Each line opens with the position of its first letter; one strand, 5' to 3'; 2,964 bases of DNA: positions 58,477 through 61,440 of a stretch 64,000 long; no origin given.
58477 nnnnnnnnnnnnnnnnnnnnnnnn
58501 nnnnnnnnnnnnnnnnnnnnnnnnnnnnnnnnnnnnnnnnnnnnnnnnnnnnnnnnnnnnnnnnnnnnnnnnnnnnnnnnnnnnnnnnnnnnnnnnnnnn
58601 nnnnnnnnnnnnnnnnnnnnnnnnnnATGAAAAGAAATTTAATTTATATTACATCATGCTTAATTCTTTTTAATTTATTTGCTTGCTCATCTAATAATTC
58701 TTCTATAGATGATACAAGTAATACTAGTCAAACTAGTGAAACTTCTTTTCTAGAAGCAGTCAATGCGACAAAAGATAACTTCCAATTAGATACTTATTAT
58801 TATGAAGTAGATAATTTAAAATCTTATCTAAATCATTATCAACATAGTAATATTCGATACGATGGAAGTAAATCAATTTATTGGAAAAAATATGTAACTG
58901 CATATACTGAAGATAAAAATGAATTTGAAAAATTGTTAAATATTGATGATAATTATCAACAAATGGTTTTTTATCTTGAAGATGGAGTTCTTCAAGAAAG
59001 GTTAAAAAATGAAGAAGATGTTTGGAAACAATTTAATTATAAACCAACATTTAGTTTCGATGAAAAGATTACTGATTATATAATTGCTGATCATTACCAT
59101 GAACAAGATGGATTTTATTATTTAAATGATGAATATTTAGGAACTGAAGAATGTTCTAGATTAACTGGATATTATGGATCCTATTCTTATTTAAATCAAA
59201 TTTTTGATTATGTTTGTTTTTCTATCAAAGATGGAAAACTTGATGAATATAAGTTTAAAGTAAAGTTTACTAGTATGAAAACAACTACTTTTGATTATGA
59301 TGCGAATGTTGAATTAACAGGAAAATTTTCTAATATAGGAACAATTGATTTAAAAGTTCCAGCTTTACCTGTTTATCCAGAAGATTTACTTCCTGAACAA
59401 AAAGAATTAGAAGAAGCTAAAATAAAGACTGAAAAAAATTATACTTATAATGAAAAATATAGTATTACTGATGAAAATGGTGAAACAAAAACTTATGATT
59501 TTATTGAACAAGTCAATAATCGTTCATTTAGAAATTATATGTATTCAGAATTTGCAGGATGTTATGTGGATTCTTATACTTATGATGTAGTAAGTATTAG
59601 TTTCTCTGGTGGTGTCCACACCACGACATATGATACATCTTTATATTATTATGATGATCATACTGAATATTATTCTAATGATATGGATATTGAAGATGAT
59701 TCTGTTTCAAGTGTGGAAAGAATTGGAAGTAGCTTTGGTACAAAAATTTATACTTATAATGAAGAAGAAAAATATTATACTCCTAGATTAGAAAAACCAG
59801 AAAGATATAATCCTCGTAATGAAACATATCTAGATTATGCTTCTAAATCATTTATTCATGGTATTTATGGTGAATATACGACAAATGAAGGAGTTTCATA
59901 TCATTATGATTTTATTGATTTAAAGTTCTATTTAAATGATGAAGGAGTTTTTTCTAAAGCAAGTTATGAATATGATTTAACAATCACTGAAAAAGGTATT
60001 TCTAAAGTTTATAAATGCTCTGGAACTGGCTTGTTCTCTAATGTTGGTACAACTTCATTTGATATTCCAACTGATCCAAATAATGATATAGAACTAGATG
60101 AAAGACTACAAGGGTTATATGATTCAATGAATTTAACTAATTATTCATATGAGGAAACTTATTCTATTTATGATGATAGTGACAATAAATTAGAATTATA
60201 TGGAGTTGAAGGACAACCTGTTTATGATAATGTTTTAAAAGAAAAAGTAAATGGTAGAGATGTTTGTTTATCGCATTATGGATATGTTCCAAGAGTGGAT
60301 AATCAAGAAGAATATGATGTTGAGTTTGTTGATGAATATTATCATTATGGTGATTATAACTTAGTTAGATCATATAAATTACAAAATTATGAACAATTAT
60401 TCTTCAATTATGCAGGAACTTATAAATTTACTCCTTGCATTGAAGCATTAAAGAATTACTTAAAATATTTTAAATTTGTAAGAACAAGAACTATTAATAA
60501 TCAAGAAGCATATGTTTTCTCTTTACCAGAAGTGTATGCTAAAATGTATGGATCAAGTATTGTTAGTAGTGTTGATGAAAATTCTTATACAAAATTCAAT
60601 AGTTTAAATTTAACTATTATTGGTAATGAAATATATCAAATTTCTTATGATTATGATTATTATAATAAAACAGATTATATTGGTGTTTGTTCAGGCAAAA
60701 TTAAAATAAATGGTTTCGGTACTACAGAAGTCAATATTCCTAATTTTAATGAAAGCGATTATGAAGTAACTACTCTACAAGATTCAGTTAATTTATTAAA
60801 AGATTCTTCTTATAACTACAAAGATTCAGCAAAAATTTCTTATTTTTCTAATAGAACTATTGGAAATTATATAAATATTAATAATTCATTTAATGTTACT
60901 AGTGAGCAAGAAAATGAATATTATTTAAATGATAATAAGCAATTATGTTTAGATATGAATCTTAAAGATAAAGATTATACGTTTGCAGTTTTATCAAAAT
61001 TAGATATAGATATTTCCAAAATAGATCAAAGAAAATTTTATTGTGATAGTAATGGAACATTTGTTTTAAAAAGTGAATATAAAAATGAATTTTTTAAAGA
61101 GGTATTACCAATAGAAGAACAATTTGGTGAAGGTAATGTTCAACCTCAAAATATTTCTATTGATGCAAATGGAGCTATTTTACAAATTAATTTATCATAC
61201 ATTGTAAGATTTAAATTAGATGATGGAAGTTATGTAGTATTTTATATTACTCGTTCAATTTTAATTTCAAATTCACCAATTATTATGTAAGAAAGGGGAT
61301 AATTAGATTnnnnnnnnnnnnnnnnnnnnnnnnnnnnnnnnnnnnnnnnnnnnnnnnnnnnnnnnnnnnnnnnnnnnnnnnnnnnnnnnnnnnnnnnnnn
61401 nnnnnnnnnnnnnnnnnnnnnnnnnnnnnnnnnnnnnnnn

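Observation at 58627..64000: Cluster of three large repeat-built surface lipoproteins downstream of feo, of unknown function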

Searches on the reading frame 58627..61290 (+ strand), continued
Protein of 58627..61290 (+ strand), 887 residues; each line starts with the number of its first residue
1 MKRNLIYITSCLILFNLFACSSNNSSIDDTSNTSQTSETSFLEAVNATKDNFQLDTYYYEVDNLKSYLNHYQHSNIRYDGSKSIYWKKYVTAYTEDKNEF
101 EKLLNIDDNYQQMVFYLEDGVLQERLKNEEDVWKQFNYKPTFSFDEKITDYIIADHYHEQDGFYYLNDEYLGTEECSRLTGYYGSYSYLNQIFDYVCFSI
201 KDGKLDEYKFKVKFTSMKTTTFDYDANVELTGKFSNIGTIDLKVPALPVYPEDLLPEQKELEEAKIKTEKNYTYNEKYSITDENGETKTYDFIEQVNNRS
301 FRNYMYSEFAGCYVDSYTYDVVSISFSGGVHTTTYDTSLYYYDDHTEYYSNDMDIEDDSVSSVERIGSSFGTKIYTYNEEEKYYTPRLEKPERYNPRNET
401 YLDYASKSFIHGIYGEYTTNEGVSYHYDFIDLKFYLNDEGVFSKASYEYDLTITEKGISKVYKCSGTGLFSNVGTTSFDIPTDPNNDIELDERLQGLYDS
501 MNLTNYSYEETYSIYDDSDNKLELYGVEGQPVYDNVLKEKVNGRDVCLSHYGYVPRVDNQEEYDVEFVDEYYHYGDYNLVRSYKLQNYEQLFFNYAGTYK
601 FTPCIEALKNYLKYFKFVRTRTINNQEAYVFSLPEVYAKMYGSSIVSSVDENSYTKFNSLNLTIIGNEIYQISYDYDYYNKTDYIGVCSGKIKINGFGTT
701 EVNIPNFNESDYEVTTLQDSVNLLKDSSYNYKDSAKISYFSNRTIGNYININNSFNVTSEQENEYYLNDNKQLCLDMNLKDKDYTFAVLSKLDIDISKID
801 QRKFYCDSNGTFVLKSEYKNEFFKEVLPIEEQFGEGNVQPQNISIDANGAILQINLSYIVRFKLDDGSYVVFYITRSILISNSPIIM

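Call 47: find_encoding_contigs(protein=P0011, flank=8000, max_places=2)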
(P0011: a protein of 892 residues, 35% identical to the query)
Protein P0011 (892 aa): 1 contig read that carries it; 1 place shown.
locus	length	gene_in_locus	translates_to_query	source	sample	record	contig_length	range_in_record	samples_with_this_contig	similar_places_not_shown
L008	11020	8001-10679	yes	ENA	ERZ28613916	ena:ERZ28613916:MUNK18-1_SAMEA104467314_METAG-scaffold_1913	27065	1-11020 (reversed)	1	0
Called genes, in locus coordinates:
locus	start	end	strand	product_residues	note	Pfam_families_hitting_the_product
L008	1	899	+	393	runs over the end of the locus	PF03486:HI0933_like, PF22780:HI0933_like_1st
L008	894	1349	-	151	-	PF00149:Metallophos, PF12850:Metallophos_2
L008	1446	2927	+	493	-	PF01276:OKR_DC_1, PF00155:Aminotran_1_2, PF00266:Aminotran_5 (weak), PF01041:DegT_DnrJ_EryC1, PF01053:Cys_Met_Meta_PP (weak), PF03711:OKR_DC_1_C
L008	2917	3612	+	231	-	PF06912:DUF1275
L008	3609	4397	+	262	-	PF00106:adh_short, PF08659:KR, PF13561:adh_short_C2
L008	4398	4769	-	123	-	PF01325:Fe_dep_repress, PF02742:Fe_dep_repr_C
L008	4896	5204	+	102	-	PF04023:FeoA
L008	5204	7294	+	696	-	PF01926:MMR_HSR1, PF02421:FeoB_N, PF17910:FeoB_Cyto, PF07670:Gate, PF07664:FeoB_C, PF07670:Gate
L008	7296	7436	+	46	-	-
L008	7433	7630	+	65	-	-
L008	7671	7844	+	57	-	PF01165:Ribosomal_S21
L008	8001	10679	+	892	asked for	-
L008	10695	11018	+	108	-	?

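Call 48: find_encoding_contigs(protein=P0002, flank=8000, max_places=2)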
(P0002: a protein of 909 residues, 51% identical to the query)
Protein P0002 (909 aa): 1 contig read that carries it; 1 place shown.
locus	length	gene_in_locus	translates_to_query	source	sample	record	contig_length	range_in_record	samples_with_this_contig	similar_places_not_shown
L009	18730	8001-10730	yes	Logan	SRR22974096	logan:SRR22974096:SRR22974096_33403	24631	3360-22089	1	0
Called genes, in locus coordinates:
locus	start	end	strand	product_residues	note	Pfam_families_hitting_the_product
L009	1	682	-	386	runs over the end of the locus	-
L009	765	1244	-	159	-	PF02590:SPOUT_MTase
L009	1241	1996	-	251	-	PF00753:Lactamase_B, PF23023:Anti-Pycsar_Apyc1, PF12706:Lactamase_B_2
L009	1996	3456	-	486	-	PF00772:DnaB, PF13481:AAA_25, PF03796:DnaB_C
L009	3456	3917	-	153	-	PF01281:Ribosomal_L9_N, PF03948:Ribosomal_L9_C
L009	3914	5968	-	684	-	PF24898:GGDEF_GdpP, PF01368:DHH, PF02272:DHHA1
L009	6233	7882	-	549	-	PF04231:Endonuclease_1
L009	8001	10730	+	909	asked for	-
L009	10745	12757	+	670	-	PF09479:Flg_new (weak)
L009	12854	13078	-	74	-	PF01084:Ribosomal_S18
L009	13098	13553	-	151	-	PF00436:SSB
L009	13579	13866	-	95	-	PF01250:Ribosomal_S6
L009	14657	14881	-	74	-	PF12844:HTH_19 (faint), PF01381:HTH_3 (weak)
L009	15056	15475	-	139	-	PF08719:NADAR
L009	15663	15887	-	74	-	-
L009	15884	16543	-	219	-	PF13151:DUF3990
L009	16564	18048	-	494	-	PF01336:tRNA_anti-codon, PF00152:tRNA-synt_2, PF01409:tRNA-synt_2d (faint)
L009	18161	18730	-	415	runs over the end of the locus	PF00464:SHMT, PF00155:Aminotran_1_2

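Call 49: find_encoding_contigs(protein=P0008, flank=8000, max_places=2)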
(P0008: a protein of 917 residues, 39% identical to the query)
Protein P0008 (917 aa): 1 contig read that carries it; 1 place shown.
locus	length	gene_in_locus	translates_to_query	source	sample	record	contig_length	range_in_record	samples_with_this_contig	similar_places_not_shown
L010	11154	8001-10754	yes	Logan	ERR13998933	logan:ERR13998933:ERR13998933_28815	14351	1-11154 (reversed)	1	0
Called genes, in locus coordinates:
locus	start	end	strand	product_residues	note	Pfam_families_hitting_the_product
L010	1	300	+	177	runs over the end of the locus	-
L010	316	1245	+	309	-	PF00254:FKBP_C, PF05698:Trigger_C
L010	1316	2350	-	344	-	PF05343:Peptidase_M42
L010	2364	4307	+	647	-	PF01479:S4, PF00849:PseudoU_synth_2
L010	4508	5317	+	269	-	PF12822:ECF_trnsprt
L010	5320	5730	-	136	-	PF00571:CBS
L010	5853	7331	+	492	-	PF09547:SpoIVA_ATPase, PF20438:SpoIVA_middle, PF20439:SpoIVA_C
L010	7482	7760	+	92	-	PF00216:Bac_DNA_binding, PF18291:HU-HIG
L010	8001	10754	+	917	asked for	-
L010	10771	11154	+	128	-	?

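Call 50: find_encoding_contigs(protein=P0010, flank=8000, max_places=2)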
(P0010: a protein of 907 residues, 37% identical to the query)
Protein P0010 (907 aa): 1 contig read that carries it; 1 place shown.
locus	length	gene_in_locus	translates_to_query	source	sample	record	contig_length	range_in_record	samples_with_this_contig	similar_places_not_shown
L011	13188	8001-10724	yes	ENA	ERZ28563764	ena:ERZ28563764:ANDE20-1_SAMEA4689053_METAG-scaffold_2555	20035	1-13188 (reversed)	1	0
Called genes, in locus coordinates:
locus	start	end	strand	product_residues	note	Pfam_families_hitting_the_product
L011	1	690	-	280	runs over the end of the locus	PF02457:DAC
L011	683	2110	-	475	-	PF01134:GIDA (faint), PF01266:DAO (faint), PF03486:HI0933_like (faint), PF07992:Pyr_redox_2 (faint), PF21688:FAD-depend_C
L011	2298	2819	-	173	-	PF14512:TM1586_NiRdase (faint), PF00881:Nitroreductase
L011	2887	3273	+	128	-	PF00293:NUDIX, PF14815:NUDIX_4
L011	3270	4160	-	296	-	PF00037:Fer4 (weak), PF12797:Fer4_2 (faint), PF12837:Fer4_6 (weak), PF12838:Fer4_7 (weak), PF13187:Fer4_9 (weak), PF13237:Fer4_10 (weak), PF13484:Fer4_16 (faint), PF14697:Fer4_21 (weak)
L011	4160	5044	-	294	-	PF00106:adh_short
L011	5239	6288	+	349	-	-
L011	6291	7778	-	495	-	PF08757:CotH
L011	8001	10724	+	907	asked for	-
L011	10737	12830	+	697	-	PF01391:Collagen, PF09479:Flg_new (weak)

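Call 69: search_protein_representatives(alignment_id=A1)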
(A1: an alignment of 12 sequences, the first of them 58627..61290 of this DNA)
Query: 12 sequences, 908 profile positions. Proteins with E-value up to 0.001 (for the whole library): 14; up to 1e-10: 12; up to 1e-30: 11. The best 14 are listed.
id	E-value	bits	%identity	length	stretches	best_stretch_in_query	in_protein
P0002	0.0e+00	1309.9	-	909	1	5-907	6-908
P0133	0.0e+00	1096.2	-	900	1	1-902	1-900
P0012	0.0e+00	1093.6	-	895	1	1-903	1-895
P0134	1.1e-153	530.2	-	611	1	295-903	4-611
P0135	5.1e-102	359.2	-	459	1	203-644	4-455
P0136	1.1e-92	328.3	-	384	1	17-380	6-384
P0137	5.5e-70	253.2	-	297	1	8-297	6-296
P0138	2.8e-62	227.7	-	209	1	1-220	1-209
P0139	6.2e-49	183.5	-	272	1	636-904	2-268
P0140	1.4e-44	169.1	-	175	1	42-194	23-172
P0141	1.4e-41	159.2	-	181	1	1-155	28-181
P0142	6.3e-11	57.8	-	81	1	1-77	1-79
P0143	3.3e-10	55.4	-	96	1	1-93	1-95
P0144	1.2e-08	50.2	-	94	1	56-119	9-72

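Call 77: search_protein_families(library=ncbifam, proteins=[window:58627-61290:+], max_evalue=0.01)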
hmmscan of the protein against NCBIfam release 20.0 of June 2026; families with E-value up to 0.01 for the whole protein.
window:58627-61290:+ (887 aa): 0 families

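Call 78: search_solved_structures(query=A1, max_evalue=1)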
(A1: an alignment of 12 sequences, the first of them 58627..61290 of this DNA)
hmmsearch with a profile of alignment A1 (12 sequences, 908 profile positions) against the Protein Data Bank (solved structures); distinct sequences matched with E-value up to 1: 1.
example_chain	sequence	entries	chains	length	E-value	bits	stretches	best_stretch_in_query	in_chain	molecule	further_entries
6hiv_BN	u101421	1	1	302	0.35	12.2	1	21-86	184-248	mL80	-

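Call 82: list_cluster_members(proteins=[P0004, P0001, L005:12178-14196:+])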
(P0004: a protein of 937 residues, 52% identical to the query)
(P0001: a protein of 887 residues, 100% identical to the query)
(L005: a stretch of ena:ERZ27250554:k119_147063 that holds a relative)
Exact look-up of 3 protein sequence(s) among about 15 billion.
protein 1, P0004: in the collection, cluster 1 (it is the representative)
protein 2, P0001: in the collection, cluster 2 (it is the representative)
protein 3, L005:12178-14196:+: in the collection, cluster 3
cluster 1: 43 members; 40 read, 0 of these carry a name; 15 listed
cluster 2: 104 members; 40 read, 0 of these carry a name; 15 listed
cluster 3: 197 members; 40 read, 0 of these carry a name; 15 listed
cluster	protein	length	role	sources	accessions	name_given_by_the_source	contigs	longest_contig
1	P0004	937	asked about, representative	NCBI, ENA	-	-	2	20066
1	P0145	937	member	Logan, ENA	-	-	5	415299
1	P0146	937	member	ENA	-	-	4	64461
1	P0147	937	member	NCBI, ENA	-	-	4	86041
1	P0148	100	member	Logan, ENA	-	-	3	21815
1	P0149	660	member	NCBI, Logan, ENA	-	-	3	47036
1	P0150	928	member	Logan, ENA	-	-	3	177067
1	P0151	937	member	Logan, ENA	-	-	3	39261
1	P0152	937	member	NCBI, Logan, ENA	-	-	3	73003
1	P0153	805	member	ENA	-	-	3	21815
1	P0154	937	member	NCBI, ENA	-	-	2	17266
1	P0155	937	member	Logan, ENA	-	-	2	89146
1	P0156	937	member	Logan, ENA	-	-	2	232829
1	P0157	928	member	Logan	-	-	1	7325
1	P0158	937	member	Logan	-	-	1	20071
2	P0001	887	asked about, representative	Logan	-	-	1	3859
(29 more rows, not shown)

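Call 86: search_protein_families(library=phrogs, proteins=[window:58627-61290:+], max_evalue=0.01)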
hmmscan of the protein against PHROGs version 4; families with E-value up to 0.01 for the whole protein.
window:58627-61290:+ (887 aa): 0 families

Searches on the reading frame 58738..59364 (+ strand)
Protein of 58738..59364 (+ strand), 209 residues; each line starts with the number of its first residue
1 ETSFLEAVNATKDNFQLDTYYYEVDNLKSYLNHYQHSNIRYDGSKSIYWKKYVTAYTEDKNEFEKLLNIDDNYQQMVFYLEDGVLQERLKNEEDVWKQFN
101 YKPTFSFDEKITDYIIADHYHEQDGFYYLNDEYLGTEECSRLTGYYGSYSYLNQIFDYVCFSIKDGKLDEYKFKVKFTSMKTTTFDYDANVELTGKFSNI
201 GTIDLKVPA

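Call 63: search_protein_families(library=pfam, proteins=[window:58738-59364:+], max_evalue=10)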
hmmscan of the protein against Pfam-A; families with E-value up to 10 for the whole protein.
window:58738-59364:+ (209 aa): 0 families

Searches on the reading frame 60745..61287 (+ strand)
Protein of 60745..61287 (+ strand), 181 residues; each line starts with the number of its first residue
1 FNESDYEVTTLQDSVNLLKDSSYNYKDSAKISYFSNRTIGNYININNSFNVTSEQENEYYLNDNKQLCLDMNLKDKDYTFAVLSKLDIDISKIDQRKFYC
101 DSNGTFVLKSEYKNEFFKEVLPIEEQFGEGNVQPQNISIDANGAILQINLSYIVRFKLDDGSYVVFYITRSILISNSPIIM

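Call 63: search_protein_families(library=pfam, proteins=[window:60745-61287:+], max_evalue=10)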
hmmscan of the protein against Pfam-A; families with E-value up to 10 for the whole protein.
window:60745-61287:+ (181 aa): 1 family
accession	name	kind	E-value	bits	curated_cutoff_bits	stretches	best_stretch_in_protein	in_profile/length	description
PF10884.14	DUF2683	-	0.17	12.6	27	1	108-133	32-57/66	Protein of unknown function (DUF2683)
